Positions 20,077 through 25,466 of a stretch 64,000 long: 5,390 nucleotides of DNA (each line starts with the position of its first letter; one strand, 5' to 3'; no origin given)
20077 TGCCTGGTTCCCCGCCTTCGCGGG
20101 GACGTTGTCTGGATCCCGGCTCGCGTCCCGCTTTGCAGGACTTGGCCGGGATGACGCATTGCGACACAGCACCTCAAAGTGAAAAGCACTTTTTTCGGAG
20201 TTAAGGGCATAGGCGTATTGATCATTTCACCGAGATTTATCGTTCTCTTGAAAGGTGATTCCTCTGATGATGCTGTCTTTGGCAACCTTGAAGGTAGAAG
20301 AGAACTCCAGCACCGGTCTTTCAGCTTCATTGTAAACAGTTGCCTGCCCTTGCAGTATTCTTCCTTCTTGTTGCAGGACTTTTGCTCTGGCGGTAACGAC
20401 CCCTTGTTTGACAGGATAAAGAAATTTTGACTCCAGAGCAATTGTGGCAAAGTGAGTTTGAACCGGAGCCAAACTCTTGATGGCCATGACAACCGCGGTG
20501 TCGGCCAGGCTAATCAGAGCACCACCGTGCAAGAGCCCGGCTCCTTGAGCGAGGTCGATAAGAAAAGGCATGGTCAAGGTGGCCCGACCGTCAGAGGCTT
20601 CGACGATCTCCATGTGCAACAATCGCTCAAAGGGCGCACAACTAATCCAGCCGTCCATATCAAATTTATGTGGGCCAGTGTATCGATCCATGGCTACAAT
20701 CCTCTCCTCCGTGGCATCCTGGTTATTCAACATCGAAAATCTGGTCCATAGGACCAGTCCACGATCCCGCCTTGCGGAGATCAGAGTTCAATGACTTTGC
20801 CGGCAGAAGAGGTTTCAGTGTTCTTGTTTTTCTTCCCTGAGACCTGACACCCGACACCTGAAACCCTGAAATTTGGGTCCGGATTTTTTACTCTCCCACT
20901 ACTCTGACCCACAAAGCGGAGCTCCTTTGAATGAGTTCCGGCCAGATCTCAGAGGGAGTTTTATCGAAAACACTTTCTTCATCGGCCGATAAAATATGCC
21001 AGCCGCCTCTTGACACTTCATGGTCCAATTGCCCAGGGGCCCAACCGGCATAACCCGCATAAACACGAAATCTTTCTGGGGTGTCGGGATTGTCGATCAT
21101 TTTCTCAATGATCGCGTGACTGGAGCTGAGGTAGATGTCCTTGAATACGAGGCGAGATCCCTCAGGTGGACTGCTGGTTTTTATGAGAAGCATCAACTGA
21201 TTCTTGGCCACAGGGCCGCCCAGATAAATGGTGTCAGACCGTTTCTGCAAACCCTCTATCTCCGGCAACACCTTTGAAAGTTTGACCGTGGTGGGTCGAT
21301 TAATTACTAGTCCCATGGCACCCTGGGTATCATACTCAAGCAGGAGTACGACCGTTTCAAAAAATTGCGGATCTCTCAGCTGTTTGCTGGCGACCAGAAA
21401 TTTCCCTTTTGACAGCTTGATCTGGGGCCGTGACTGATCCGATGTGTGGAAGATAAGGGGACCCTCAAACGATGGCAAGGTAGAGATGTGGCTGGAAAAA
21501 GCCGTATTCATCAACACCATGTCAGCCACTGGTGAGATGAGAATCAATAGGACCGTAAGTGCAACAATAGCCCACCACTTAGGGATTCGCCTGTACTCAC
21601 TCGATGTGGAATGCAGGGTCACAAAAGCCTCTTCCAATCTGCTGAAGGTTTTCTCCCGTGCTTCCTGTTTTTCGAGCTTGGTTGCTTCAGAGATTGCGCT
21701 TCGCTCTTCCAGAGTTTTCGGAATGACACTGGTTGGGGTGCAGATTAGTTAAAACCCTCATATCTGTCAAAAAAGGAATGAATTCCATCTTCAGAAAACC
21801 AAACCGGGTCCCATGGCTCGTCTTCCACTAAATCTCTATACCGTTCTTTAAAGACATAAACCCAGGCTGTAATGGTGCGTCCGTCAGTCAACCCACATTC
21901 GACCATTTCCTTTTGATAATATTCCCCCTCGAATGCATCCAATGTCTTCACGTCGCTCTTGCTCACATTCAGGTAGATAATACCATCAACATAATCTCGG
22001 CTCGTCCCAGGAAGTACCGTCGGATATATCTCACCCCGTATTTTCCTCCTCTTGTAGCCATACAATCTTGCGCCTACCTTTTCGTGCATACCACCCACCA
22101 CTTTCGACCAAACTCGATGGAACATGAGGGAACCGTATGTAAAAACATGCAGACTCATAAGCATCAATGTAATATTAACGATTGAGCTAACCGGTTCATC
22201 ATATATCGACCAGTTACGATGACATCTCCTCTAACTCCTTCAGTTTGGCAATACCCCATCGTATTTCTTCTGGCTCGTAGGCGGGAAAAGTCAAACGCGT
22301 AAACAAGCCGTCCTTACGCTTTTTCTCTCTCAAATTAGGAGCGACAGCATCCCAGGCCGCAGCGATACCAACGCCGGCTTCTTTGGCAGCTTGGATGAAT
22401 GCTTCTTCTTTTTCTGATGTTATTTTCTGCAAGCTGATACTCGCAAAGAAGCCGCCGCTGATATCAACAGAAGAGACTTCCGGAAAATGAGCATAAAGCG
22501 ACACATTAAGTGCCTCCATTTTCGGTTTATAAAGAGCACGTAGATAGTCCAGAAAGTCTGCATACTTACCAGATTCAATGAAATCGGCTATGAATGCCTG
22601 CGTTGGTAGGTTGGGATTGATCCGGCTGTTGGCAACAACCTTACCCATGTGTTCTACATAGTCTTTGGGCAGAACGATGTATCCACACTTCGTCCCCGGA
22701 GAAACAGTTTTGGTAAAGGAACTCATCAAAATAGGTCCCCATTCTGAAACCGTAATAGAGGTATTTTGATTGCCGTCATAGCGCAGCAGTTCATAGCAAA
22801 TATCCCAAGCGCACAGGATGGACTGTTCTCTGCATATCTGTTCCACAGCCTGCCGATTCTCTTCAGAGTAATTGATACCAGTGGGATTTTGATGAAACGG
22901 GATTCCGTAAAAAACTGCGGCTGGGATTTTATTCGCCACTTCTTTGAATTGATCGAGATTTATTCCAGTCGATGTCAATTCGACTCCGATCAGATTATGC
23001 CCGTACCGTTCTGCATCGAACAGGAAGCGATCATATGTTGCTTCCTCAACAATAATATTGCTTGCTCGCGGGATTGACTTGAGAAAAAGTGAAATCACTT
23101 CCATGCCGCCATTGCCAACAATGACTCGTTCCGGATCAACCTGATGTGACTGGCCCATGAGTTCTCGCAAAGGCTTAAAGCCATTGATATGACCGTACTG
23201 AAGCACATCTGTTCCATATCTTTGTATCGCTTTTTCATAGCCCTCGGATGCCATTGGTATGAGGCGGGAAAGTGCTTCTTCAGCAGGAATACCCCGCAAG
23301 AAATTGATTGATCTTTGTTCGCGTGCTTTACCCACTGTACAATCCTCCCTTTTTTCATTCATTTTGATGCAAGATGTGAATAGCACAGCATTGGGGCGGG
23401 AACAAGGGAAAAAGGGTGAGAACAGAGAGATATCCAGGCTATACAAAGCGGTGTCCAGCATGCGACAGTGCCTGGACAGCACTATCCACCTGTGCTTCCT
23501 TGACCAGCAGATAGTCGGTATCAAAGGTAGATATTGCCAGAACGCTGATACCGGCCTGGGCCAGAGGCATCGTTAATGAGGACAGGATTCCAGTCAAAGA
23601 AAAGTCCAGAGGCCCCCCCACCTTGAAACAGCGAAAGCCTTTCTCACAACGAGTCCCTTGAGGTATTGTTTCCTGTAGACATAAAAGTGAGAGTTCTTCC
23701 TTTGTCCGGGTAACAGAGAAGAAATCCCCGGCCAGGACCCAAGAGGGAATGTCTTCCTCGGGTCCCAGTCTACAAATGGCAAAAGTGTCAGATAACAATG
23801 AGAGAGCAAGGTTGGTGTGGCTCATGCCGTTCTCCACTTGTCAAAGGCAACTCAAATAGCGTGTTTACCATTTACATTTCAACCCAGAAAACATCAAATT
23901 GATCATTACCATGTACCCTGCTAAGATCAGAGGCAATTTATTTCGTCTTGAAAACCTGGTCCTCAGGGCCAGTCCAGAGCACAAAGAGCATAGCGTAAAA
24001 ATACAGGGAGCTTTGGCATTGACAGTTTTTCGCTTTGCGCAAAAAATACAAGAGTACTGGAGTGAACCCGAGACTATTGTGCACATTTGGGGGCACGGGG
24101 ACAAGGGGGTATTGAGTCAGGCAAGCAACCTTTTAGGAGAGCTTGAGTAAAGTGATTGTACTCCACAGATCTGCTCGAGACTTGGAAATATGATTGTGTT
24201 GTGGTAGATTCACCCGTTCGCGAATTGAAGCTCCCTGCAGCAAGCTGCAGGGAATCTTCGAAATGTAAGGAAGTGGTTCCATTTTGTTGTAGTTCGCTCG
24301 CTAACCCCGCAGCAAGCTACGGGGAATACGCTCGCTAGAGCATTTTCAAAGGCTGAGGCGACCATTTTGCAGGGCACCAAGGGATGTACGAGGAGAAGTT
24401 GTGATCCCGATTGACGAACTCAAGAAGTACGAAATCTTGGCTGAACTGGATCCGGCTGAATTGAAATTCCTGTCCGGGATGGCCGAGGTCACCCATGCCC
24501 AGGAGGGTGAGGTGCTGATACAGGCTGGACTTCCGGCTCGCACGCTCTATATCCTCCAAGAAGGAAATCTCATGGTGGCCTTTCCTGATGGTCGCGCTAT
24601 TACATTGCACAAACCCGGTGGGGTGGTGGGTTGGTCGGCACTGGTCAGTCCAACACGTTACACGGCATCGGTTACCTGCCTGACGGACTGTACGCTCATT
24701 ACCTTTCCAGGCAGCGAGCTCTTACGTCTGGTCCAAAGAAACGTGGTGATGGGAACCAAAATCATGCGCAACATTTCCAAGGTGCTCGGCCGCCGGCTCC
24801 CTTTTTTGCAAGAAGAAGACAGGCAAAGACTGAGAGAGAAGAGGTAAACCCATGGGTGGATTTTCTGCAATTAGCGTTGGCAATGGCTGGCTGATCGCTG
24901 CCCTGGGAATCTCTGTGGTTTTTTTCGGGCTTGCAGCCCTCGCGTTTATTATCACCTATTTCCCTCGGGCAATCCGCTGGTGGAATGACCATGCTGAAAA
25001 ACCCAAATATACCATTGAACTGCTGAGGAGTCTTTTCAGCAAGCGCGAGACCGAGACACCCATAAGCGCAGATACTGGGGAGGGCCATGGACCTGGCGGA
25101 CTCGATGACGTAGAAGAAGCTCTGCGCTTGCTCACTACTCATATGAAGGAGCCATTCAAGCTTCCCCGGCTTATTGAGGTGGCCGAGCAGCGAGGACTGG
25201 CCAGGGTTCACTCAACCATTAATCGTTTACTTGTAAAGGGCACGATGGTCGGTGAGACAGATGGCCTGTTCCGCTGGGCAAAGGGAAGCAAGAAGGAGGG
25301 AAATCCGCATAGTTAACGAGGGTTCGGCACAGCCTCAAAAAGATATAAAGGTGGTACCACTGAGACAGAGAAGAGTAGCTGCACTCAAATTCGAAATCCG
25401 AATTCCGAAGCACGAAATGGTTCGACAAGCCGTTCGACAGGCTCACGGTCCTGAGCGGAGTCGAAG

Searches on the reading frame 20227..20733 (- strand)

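Call 40: search_protein_families(library=pfam, proteins=[window:20227-20733:-], max_evalue=0.00001)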
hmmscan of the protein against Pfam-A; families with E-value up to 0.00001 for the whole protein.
window:20227-20733:- (168 aa): 1 family
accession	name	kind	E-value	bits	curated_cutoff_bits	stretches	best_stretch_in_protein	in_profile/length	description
PF03061.28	4HBT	-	2.4e-13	50.6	20.6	1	66-139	2-76/79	Thioesterase superfamily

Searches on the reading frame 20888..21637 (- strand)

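Call 40: search_protein_families(library=pfam, proteins=[window:20888-21637:-], max_evalue=0.00001)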
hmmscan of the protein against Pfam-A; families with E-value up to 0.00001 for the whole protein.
window:20888-21637:- (249 aa): 1 family
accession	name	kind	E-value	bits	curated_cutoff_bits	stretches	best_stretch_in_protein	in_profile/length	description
PF02622.21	DUF179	-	1.9e-41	142.1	27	1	86-238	2-155/157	AlgH-like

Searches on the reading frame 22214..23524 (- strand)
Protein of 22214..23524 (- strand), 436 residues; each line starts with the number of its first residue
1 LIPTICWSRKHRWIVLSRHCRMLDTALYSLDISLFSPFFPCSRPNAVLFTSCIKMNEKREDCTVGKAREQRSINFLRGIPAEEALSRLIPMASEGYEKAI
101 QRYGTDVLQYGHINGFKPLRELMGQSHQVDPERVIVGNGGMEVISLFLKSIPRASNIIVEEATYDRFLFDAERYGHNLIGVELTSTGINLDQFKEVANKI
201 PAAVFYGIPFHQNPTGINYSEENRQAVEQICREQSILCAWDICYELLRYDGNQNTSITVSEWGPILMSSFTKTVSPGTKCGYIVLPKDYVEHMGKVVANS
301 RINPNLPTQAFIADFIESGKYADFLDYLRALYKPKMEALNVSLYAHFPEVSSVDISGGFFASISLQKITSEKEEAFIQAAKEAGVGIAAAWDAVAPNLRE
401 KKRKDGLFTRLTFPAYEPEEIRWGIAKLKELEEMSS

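Call 40: search_protein_families(library=pfam, proteins=[window:22214-23524:-], max_evalue=0.00001)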
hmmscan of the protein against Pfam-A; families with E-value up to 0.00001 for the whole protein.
window:22214-23524:- (436 aa): 2 families
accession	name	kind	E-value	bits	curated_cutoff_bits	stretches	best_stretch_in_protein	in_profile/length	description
PF12897.13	Asp_aminotransf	-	7.7e-16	58.4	27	1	72-391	26-372/421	Aspartate amino-transferase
PF00155.27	Aminotran_1_2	-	1.8e-14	54.2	19.7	1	102-385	30-328/361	Aminotransferase class I and II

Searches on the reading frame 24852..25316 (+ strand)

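Call 40: search_protein_families(library=pfam, proteins=[window:24852-25316:+], max_evalue=0.00001)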
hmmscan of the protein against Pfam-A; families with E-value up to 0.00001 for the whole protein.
window:24852-25316:+ (154 aa): 1 family
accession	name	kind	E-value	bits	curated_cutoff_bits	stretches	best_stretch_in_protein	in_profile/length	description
PF04277.18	OAD_gamma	-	5.1e-06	27.5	27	1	11-52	2-43/76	Oxaloacetate decarboxylase, gamma chain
